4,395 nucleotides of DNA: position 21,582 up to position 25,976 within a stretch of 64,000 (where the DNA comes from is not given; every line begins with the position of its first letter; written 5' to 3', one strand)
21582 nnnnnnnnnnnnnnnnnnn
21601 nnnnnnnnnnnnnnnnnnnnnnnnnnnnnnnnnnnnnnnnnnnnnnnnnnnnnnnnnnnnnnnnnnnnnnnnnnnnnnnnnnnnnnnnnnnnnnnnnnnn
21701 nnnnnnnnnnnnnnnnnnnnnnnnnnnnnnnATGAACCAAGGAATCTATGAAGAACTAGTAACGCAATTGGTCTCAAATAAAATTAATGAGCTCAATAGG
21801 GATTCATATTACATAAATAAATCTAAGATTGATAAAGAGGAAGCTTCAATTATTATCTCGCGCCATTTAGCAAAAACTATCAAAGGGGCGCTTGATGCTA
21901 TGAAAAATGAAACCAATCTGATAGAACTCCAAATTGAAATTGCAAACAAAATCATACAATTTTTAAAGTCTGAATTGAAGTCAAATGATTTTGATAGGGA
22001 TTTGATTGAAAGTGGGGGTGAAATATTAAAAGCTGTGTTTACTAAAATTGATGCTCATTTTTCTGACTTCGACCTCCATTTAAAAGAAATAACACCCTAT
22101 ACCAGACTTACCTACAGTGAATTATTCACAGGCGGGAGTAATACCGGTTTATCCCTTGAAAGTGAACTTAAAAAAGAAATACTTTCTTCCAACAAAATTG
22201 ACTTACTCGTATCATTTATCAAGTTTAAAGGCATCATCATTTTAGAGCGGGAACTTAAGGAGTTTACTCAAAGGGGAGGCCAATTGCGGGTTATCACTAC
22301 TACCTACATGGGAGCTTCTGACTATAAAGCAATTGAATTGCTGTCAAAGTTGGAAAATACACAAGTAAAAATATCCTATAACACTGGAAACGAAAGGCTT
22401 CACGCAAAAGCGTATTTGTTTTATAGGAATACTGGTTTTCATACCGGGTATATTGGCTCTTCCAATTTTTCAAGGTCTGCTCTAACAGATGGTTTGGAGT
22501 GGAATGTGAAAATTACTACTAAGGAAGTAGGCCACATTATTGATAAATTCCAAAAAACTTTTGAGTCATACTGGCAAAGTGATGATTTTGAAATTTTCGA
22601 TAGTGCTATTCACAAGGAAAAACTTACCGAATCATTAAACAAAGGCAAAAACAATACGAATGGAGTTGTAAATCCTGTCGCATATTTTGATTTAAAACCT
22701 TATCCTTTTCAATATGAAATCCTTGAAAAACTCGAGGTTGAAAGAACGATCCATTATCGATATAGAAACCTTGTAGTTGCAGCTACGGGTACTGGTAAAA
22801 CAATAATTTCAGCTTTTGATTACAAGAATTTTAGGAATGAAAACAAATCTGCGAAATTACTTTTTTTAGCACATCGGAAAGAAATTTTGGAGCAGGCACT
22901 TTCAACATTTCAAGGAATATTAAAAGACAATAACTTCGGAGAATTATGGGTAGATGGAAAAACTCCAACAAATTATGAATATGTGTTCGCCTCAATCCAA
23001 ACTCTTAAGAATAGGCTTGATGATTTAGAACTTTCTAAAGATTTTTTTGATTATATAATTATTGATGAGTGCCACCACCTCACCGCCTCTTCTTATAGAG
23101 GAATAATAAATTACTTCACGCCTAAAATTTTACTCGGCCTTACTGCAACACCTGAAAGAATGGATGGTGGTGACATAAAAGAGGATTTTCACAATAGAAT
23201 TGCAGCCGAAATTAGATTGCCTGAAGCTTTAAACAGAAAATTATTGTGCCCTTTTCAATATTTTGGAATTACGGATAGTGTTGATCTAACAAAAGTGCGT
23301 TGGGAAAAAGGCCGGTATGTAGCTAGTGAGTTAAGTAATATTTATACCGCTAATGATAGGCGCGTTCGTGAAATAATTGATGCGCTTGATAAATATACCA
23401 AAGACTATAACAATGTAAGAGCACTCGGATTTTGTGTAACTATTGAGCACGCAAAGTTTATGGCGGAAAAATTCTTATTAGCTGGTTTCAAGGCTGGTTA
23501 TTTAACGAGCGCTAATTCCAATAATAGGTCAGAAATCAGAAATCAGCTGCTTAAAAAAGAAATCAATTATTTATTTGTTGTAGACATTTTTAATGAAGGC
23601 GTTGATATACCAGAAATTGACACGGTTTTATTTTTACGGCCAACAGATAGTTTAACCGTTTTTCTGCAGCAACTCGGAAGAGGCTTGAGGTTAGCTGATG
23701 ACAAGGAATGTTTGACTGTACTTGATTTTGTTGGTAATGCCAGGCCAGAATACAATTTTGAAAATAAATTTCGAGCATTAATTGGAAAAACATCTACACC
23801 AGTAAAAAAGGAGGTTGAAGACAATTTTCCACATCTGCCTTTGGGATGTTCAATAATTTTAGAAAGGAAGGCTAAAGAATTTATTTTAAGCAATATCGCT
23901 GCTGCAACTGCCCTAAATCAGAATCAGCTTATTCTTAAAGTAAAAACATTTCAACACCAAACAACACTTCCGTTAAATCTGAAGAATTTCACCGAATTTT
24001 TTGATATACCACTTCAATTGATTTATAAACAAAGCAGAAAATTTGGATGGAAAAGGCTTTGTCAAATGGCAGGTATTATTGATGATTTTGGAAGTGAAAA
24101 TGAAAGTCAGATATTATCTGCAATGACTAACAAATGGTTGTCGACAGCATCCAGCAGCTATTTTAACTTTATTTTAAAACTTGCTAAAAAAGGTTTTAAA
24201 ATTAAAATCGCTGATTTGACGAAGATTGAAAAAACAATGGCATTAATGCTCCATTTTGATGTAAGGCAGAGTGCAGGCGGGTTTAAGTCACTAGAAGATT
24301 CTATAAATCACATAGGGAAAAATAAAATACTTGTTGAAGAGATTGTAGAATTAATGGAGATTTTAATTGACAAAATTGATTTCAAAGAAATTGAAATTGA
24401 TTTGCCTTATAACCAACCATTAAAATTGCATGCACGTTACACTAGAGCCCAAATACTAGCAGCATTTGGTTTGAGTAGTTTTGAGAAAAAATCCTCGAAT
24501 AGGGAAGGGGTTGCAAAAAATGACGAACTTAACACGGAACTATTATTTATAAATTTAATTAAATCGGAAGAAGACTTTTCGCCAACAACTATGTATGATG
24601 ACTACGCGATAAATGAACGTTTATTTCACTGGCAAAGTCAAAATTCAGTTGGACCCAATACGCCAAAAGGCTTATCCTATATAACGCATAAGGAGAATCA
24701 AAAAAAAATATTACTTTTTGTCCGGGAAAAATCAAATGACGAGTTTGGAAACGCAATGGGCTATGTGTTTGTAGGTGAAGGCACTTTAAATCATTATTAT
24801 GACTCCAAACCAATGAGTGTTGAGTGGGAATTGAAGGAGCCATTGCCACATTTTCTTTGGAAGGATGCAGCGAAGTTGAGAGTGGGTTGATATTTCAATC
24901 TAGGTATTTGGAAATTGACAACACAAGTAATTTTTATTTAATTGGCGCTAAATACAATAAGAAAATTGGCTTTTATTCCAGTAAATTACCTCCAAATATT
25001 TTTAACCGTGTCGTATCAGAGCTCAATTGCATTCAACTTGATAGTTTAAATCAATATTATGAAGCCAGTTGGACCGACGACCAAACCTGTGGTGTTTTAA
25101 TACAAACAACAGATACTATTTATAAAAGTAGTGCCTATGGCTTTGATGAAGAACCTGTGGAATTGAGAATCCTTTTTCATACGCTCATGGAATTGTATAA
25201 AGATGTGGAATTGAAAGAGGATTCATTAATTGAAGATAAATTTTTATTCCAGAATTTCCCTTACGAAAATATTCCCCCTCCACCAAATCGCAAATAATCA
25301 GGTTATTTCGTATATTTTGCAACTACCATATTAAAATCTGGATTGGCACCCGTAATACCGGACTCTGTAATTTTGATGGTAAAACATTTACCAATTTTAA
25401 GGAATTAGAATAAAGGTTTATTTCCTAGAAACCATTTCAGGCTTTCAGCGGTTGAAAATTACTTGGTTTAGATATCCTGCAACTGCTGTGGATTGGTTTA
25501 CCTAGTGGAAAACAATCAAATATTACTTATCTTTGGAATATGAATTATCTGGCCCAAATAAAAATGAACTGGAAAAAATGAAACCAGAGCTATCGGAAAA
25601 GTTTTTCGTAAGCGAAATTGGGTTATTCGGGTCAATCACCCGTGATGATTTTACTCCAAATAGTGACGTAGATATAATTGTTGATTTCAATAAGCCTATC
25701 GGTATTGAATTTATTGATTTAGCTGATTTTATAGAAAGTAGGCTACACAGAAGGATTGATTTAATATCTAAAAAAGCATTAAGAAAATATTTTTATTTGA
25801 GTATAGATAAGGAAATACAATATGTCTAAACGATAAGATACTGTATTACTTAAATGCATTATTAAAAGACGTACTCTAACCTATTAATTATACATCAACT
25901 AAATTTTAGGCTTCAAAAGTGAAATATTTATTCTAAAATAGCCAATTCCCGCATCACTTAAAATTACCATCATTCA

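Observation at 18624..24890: Candidate undescribed defence island: CBS-like/HEPN + DUF262 + HEPN + PLD-SF2 helicase-DUF3427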

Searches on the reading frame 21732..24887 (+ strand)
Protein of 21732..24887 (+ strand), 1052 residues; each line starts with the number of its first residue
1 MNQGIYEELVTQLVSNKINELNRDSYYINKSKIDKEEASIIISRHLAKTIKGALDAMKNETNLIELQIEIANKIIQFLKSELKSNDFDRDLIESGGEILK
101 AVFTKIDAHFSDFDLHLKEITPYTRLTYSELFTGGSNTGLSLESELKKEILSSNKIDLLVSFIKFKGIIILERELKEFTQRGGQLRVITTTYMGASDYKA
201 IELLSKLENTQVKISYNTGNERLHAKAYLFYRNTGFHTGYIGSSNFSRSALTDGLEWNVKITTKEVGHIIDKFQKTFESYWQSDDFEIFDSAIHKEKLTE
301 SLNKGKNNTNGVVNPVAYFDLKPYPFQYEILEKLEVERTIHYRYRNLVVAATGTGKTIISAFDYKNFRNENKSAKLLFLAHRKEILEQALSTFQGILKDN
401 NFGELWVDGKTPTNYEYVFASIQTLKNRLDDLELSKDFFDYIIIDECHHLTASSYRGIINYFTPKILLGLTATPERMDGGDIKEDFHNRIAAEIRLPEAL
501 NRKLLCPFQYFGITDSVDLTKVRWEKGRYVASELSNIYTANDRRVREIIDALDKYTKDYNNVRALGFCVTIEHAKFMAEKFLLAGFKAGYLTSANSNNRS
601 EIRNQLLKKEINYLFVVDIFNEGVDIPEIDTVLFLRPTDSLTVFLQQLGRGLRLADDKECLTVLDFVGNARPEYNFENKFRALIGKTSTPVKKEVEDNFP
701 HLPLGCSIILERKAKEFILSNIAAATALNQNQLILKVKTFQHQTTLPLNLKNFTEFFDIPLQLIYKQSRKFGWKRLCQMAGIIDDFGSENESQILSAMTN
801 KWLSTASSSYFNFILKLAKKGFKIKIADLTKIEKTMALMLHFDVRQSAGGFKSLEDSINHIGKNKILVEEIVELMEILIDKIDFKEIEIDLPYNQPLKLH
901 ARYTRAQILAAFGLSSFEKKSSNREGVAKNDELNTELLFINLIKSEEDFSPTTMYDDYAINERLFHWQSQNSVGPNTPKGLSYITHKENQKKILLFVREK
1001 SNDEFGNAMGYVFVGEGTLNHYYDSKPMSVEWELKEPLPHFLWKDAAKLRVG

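Call 3: search_protein_families(library=pfam, proteins=[window:21732-24887:+], max_evalue=0.01)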
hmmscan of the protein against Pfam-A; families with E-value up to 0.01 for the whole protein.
window:21732-24887:+ (1052 aa): 7 families
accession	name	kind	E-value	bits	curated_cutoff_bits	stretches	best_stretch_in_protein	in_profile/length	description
PF04851.21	ResIII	-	1e-42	146.3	22.5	1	321-476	2-164/164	Type III restriction enzyme, res subunit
PF11907.13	DUF3427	-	7.9e-30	104.5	27.7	1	848-1045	80-278/280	Domain of unknown function (DUF3427)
PF13091.12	PLDc_2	-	1.5e-13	51.2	27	1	155-281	11-132/132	PLD-like domain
PF00271.37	Helicase_C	-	4.6e-13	49.8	23.5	1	549-654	3-109/110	Helicase conserved C-terminal domain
PF18766.7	SWI2_SNF2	-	3.5e-09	37.1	26.7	1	343-521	18-201/221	SWI2/SNF2 ATPase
PF09565.16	RE_NgoFVII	-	4.5e-09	36.3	23.8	1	147-276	10-147/162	NgoFVII restriction endonuclease N-terminal PLD domain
PF00270.35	DEAD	-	1e-08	35.5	26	1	345-475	16-161/167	DEAD/DEAH box helicase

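Call 4: search_protein_families(library=padloc, proteins=[window:21732-24887:+], max_evalue=0.01)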
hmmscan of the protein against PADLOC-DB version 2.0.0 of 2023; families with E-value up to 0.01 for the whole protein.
window:21732-24887:+ (1052 aa): 18 families
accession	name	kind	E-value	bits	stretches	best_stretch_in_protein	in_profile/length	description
PDLC03659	mREase_IV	-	7.2e-232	770.1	1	120-1049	15-942/945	Type IV methyl-directed restriction enzyme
PDLC03658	mREase_IV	-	7.8e-87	290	1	149-795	47-683/953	Type IV methyl-directed restriction enzyme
PDLC02707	PbeA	-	1.3e-35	121.1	2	211-677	122-641/672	PbeA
PDLC02704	PbeA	-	3.1e-27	93.4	3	590-674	567-651/682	PbeA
PDLC02706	PbeA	-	4.2e-22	76.5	3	594-670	599-675/722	PbeA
PDLC03049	REase_I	-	2e-20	70.4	1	336-667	180-539/807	Type I restriction enzyme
PDLC03047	REase_I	-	2e-18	63.6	2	342-477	362-494/1107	Type I restriction enzyme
PDLC02705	PbeA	-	4.7e-11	39.6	1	563-669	527-635/691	PbeA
PDLC02703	PbeA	-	3e-10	37.4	1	206-670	119-617/626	PbeA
PDLC02614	DrmC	-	2.3e-08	32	1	149-273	28-147/153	DrmC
PDLC01439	typeIV_DinG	-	1.1e-07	28.9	1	317-391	10-77/575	CAS-IV-A; associated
PDLC03042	REase_I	-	4.1e-07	25.7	1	547-657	710-833/1170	Type I restriction enzyme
PDLC03597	REase_MTase_IIG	-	1.2e-06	24.3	1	618-659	559-600/1646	Type IIG restriction enzyme-methyltransferase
PDLC03928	PsyrT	-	3.1e-05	20.5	1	567-656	247-337/689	-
PDLC03829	ZacB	-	4e-05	20.7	1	211-276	293-349/586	-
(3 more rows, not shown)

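Call 6: search_protein_families(library=ncbifam, proteins=[window:21732-24887:+], max_evalue=0.01)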
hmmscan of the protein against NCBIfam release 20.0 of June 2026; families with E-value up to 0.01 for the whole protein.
window:21732-24887:+ (1052 aa): 13 families
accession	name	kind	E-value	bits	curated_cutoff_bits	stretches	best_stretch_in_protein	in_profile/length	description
NF053632.1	heli_RadD_YejH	equivalog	2.1e-35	122.1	720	1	345-670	24-358/573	DNA repair helicase RadD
NF046051.1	restrict_EcoAI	equivalog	9.6e-35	120.1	550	1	323-670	158-532/768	EcoAI/FtnUII family type I restriction enzme subunit R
TIGR04095.1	dnd_restrict_1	equivalog_domain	6.9e-18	64.9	600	2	590-671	319-400/451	DNA phosphorothioation system restriction enzyme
NF008521.0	PRK11448.1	equivalog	3.2e-16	58.6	729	2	546-667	683-815/1123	type I restriction-modification system endonuclease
NF010337.0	PRK13766.1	equivalog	1.8e-12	46.2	610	1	345-475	32-174/781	Hef nuclease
NF003673.1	PRK05298.1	equivalog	9.6e-06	24.2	743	1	545-636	429-519/653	excinuclease ABC subunit UvrB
TIGR00631.1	uvrb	equivalog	3.4e-05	22.3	750.1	1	544-635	428-518/658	excinuclease ABC subunit UvrB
NF008394.0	PRK11192.1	equivalog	0.00026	20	507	1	549-653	235-340/441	ATP-dependent RNA helicase SrmB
NF010338.0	PRK13767.1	equivalog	0.0015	16.8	849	0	592-651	323-382/877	ATP-dependent helicase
NF042964.1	phospholipD_antiphage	equivalog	0.0022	16.4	1100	1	197-358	95-264/895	phospholipase D-like domain-containing anti-phage protein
TIGR03817.1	DECH_helic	hypoth_equivalog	0.0042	15.4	874.1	0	583-663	306-380/742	helicase/secretion neighborhood putative DEAH-box helicase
TIGR00614.1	recQ_fam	subfamily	0.0047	15.8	219.8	0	535-662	199-328/470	RecQ family ATP-dependent DNA helicase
NF008744.0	PRK11776.1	equivalog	0.0049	15.5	524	1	548-655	229-337/460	ATP-dependent RNA helicase DbpA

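Call 9: search_solved_structures(query=window:21732-24887:+, max_evalue=0.00001, show_alignments=1)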
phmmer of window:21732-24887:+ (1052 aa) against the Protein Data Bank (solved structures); distinct sequences matched with E-value up to 0.00001: 8.
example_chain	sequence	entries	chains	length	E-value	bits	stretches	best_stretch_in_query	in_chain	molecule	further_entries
7clg_A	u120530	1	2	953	6.4e-84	285.9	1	154-795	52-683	Putative helicase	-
6jde_B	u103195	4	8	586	2.8e-23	85.2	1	327-674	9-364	Putative DNA repair helicase RadD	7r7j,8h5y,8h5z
3h1t_A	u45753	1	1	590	5e-22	81.1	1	329-673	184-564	Type I site-specific restriction-modification system, R (Restriction) subunit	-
6p4f_A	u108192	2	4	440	7.5e-11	44.1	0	549-677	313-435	DNA-dependent ATPase XPBII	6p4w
5tnu_A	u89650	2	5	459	8.7e-11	43.9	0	549-677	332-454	DNA-dependent ATPase XPBII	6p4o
6p66_A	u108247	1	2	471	3.9e-07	31.8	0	344-530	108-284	DNA repair protein RAD25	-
2fwr_A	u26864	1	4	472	3.9e-07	31.8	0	344-530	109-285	DNA repair protein RAD25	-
1wp9_A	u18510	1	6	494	5.9e-06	27.9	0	599-653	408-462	ATP-dependent RNA helicase, putative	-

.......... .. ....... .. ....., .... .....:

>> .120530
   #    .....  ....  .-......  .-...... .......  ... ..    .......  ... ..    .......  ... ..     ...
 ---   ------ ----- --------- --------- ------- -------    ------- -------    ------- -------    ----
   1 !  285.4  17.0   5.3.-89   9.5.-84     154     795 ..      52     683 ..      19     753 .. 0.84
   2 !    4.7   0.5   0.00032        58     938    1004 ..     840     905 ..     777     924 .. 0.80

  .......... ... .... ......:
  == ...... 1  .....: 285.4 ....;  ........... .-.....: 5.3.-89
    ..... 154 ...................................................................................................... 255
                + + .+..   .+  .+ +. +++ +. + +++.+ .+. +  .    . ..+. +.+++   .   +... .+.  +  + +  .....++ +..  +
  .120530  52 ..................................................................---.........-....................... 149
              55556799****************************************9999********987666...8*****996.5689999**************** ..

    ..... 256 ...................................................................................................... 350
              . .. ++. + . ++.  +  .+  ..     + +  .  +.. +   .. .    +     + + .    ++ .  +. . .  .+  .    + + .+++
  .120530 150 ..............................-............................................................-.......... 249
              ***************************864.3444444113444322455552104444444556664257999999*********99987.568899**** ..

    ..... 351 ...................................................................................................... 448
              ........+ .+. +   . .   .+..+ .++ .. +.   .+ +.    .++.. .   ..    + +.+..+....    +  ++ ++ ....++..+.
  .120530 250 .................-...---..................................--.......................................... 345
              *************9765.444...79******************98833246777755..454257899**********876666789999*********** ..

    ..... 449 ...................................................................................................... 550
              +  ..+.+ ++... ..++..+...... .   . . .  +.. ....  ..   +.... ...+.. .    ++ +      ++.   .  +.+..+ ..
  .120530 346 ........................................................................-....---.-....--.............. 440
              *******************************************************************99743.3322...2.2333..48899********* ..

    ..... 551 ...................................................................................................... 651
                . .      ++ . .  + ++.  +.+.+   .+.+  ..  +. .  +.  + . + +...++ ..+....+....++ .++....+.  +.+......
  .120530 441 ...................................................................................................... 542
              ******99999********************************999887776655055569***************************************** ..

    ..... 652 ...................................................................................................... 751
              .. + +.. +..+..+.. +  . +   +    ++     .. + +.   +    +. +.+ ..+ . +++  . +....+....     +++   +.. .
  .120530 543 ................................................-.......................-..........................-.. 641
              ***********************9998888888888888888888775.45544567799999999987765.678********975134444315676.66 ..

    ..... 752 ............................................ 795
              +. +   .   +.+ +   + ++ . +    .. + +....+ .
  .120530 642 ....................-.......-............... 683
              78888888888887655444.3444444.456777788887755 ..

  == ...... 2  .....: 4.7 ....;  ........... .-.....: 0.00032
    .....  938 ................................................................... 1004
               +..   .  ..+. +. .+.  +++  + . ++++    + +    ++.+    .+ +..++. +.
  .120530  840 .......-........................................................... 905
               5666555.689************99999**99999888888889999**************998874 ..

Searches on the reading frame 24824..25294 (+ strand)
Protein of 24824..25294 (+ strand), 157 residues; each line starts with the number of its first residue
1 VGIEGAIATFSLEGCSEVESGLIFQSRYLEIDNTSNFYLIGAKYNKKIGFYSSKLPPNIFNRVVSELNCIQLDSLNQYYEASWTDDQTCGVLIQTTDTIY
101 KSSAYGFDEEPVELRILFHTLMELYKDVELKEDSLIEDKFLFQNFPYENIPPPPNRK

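Call 3: search_protein_families(library=pfam, proteins=[window:24824-25294:+], max_evalue=0.01)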
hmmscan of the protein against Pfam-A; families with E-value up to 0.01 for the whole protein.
window:24824-25294:+ (157 aa): 1 family
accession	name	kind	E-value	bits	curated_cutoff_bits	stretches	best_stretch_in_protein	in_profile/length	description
PF20033.5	DUF6438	-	1.1e-14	55.1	30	1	29-124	19-115/116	Domain of unknown function (DUF6438)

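Call 4: search_protein_families(library=padloc, proteins=[window:24824-25294:+], max_evalue=0.01)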
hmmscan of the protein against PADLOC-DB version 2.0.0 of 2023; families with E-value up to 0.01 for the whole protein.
window:24824-25294:+ (157 aa): 0 families

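Call 6: search_protein_families(library=ncbifam, proteins=[window:24824-25294:+], max_evalue=0.01)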
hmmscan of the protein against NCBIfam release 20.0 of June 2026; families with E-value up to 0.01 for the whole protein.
window:24824-25294:+ (157 aa): 0 families

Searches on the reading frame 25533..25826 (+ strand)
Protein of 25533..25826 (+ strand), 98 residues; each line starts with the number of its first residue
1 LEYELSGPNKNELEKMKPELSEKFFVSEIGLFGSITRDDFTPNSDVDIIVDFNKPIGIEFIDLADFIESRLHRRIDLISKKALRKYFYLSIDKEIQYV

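Call 3: search_protein_families(library=pfam, proteins=[window:25533-25826:+], max_evalue=0.01)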
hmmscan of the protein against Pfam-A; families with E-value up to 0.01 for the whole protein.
window:25533-25826:+ (98 aa): 3 families
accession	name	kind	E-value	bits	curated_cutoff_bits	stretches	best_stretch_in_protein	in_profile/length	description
PF01909.29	NTP_transf_2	-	3.9e-12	46.8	21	1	13-93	1-88/93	Nucleotidyltransferase domain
PF18765.7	Polbeta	-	2.6e-09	37.6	26.9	1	14-91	1-80/93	Polymerase beta, Nucleotidyltransferase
PF22600.2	MTPAP-like_central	-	0.0044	17.5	27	1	17-57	30-70/139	Poly(A) RNA polymerase, mitochondrial-like, central palm domain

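Call 4: search_protein_families(library=padloc, proteins=[window:25533-25826:+], max_evalue=0.01)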
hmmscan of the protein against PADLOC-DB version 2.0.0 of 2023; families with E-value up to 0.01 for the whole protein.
window:25533-25826:+ (98 aa): 8 families
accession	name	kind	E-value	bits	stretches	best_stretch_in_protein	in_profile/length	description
PDLC04906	PDC-S09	-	5.1e-23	79.3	1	11-98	9-98/98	-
PDLC04904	PDC-S09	-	1.4e-17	61.8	1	12-96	11-96/104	-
PDLC04905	PDC-S09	-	2.6e-17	61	1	15-94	10-94/101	-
PDLC04902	PDC-S09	-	5.5e-17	59.9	1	18-96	13-93/97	-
PDLC04903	PDC-S09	-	6.5e-07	27.6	1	17-57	15-57/108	-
PDLC04907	PDC-S09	-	1.3e-05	23.3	1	11-54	12-55/114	-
PDLC04369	PDC-M05A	-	0.0021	15.7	1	12-50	91-127/201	-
PDLC04778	PDC-M70A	-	0.0032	14.8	1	12-50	35-71/355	-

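Call 6: search_protein_families(library=ncbifam, proteins=[window:25533-25826:+], max_evalue=0.01)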
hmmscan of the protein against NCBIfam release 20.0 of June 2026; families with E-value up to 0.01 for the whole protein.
window:25533-25826:+ (98 aa): 3 families
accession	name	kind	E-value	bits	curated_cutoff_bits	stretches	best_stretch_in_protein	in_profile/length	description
NF047752.1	MntA_antitoxin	equivalog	6.4e-09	35.6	60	1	24-87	5-69/106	type VII toxin-antitoxin system MntA family adenylyltransferase antitoxin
NF012212.1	ANT_9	subfamily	0.0036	16.6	340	1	28-82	23-70/249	aminoglycoside nucleotidyltransferase ANT(9)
NF051895.1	anti_phage_HalB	equivalog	0.0087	15.7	190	0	31-49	4-22/211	anti-phage Hailong system nucleotidyltransferase HalB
